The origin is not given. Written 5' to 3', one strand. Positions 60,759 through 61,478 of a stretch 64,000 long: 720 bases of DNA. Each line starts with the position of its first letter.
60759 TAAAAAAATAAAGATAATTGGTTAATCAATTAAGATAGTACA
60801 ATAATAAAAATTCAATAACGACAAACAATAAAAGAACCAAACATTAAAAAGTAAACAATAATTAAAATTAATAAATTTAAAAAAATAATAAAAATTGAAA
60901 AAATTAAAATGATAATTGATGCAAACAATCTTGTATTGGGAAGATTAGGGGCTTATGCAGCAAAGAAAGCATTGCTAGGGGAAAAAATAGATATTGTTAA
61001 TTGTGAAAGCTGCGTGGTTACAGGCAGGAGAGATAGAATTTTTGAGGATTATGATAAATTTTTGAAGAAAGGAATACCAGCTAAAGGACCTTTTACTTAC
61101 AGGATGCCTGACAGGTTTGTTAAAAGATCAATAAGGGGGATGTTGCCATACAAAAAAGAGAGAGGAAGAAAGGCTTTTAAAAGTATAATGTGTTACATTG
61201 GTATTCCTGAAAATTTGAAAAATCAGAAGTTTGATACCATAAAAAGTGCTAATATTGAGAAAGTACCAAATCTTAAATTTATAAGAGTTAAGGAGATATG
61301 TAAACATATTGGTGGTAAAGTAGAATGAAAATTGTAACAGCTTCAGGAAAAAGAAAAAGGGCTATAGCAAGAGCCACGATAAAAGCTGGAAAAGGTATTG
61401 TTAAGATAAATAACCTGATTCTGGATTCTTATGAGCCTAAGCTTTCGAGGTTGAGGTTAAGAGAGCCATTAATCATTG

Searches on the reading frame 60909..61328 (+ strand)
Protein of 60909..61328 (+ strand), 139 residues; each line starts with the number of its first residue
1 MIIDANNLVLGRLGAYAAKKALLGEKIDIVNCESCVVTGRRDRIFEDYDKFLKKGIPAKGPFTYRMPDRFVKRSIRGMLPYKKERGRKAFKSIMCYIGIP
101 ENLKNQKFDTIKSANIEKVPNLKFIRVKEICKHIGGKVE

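Call 11: search_protein_families(library=pfam, proteins=[window:60909-61328:+])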
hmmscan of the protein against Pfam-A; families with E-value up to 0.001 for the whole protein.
window:60909-61328:+ (139 aa): 1 family
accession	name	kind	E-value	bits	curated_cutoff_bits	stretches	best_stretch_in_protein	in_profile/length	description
PF00572.24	Ribosomal_L13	-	1.6e-11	44.8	23.8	1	2-100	5-117/119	Ribosomal protein L13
